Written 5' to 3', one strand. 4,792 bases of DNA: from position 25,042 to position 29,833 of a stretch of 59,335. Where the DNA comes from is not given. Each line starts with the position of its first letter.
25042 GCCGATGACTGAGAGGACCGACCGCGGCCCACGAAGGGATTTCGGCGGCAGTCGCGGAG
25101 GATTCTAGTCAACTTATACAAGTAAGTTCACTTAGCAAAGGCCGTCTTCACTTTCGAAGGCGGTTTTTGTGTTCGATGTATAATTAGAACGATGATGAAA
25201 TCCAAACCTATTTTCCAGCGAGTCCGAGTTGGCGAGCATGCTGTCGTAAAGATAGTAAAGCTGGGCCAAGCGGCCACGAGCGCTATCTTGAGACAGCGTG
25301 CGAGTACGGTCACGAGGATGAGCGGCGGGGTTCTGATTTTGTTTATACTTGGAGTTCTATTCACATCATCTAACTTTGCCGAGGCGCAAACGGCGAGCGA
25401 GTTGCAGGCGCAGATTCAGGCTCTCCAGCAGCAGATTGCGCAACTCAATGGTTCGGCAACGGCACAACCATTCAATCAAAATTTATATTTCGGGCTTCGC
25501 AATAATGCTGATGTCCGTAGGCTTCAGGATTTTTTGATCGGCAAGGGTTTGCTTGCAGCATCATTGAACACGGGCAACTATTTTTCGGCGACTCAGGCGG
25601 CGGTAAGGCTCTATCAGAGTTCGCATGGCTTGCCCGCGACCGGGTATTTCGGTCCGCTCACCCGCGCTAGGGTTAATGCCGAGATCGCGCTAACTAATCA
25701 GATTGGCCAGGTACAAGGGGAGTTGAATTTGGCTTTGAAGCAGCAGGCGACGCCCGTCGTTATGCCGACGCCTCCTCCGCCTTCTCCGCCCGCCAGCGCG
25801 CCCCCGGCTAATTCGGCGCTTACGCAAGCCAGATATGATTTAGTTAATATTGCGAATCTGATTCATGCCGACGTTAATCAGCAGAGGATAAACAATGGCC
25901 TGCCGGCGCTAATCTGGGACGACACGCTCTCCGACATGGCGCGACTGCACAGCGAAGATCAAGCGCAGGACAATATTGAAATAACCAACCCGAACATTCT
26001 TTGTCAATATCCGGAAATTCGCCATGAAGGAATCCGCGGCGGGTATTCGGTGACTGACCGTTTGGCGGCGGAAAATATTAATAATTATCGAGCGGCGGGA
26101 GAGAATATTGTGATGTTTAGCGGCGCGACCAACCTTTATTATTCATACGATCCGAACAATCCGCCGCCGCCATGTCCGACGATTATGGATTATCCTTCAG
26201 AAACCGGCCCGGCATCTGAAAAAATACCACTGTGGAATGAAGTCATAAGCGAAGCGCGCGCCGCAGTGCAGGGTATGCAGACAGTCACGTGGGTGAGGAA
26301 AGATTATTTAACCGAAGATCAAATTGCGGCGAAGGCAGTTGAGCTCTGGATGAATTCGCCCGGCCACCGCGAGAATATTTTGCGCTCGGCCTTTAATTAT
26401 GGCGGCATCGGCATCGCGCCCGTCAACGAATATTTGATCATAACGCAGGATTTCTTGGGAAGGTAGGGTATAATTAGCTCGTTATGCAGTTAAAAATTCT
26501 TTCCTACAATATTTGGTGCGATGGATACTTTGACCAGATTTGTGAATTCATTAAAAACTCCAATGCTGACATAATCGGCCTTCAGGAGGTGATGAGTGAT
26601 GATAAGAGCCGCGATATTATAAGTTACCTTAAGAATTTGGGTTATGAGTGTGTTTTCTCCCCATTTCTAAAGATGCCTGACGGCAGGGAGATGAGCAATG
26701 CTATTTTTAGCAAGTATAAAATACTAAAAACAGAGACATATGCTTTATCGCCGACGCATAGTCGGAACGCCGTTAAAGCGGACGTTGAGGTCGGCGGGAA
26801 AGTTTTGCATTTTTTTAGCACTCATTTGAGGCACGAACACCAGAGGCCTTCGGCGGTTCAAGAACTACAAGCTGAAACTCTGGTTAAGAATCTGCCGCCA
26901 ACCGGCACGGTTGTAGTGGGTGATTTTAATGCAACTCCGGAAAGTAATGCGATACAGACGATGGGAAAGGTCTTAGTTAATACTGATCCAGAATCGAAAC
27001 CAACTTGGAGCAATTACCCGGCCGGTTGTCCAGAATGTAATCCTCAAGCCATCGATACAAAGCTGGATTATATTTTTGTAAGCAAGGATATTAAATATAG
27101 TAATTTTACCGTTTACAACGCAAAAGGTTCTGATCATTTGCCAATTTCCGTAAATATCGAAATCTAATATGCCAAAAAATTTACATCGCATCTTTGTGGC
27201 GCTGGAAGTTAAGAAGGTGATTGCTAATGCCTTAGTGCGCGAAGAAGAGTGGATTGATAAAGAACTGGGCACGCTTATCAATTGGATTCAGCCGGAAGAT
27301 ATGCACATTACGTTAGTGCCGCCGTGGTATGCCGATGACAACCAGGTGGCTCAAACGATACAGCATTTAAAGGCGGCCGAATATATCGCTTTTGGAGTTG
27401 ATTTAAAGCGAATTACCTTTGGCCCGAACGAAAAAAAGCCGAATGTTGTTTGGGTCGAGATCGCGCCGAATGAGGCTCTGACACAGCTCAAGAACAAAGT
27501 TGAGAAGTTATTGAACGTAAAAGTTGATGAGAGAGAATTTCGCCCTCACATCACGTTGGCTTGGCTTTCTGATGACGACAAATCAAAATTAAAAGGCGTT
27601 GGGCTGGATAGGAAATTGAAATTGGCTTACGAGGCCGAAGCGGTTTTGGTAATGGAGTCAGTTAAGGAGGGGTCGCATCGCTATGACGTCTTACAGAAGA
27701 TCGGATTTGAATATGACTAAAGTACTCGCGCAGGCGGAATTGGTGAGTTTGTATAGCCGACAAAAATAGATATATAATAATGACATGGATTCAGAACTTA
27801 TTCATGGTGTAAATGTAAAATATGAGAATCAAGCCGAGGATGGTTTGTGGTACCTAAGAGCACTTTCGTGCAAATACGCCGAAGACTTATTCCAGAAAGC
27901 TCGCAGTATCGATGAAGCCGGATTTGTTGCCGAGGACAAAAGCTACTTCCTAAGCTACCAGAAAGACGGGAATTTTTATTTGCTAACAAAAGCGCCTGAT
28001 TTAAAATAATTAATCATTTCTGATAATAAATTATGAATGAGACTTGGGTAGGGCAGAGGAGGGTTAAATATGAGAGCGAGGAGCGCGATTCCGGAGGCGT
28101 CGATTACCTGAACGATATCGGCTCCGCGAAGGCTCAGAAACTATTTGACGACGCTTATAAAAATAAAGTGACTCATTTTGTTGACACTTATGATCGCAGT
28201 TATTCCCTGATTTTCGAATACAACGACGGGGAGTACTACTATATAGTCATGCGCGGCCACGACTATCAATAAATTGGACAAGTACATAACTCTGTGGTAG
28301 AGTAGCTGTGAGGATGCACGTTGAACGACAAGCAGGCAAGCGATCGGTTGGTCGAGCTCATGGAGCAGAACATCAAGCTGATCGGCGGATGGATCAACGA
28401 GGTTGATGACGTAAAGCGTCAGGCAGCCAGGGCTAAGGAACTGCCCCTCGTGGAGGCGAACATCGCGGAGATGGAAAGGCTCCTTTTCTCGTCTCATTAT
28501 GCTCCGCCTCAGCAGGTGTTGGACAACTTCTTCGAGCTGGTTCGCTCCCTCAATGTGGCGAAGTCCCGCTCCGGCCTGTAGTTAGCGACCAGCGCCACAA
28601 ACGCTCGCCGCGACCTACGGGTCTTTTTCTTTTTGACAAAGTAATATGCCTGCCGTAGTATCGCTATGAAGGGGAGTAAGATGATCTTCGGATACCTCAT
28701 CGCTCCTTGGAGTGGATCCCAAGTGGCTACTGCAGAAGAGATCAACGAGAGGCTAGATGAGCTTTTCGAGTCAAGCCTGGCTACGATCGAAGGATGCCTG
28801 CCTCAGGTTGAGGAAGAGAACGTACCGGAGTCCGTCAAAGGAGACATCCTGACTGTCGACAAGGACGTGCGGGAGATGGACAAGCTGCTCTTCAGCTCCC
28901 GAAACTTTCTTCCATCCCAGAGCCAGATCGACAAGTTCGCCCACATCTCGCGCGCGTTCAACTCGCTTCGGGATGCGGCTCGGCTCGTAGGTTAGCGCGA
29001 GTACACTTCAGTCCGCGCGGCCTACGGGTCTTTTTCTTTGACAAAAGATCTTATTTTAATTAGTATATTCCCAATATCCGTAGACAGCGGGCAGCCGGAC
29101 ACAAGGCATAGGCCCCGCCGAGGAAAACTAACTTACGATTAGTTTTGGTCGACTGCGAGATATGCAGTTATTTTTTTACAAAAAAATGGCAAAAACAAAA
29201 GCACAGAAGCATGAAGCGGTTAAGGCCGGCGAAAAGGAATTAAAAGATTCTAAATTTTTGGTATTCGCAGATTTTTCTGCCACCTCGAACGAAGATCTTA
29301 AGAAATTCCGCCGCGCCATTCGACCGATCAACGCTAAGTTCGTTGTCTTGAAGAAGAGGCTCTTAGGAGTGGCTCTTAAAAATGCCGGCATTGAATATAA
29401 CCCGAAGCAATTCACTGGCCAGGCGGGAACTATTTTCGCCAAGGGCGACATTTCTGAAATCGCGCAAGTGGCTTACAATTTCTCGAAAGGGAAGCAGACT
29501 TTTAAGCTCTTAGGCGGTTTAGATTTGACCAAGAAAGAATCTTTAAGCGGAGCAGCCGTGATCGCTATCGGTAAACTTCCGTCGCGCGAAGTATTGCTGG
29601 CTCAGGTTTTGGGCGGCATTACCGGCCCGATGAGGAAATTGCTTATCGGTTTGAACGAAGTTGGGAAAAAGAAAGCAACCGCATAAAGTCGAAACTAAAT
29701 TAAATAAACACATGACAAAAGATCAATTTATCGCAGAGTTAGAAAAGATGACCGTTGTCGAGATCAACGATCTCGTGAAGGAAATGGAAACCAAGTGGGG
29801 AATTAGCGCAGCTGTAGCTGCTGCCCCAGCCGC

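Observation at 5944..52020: Twelve GC-rich, self-contained expression cassettes interleaved with a low-GC core-gene backbone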

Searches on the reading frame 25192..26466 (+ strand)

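Call 89: search_protein_families(library=pfam, max_evalue=0.001, proteins=[window:25192-26466:+])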
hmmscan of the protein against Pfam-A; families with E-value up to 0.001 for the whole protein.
window:25192-26466:+ (424 aa): 2 families
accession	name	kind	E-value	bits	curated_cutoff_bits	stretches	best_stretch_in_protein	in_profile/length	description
PF00188.32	CAP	-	3.1e-12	47.8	21.1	1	228-413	4-107/117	Cysteine-rich secretory protein family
PF01471.23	PG_binding_1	-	3.7e-11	43.5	23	1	105-160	2-56/57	Putative peptidoglycan binding domain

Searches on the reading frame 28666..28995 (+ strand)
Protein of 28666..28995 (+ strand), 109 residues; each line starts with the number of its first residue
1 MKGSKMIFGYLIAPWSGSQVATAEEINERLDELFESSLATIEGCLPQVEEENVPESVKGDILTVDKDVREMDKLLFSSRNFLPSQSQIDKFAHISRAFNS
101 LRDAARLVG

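Call 8: search_protein_families(library=pfam, max_evalue=0.01, proteins=[window:28666-28995:+])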
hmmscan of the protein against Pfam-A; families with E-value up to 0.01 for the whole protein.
window:28666-28995:+ (109 aa): 1 family
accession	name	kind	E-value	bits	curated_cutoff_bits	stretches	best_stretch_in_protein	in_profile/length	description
PF16752.10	TBCC_N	-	0.0048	17.6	27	0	20-84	24-87/115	Tubulin-specific chaperone C N-terminal domain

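Call 43: search_protein_families(library=phrogs, max_evalue=0.01, proteins=[window:28666-28995:+])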
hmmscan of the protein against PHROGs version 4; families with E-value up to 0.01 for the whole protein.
window:28666-28995:+ (109 aa): 0 families

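Call 74: search_protein_families(library=padloc, max_evalue=0.01, proteins=[window:28681-28995:+])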
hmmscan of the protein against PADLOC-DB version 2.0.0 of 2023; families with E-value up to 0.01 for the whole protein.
window:28681-28995:+ (104 aa): 0 families

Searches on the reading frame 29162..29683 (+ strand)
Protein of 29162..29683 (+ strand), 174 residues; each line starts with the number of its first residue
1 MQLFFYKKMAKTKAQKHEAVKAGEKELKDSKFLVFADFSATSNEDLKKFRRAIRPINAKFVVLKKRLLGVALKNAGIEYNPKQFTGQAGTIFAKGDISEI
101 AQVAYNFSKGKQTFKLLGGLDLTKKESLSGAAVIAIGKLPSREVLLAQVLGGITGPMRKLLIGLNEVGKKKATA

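Call 23: find_related_loci(query=window:29162-29683:+, collection=metagenome_contigs, flank=10000)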
Query window:29162-29683:+ (174 aa) in metagenome_contigs; peptide patterns used: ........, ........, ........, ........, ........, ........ (x = any residue, [..] = any of these).
411 stretches matched a pattern; 1 encode a relative of the query (tblastn E <= 1e-3); 1 distinct loci.
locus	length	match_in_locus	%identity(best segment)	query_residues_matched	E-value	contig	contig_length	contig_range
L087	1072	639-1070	51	3-150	1e-45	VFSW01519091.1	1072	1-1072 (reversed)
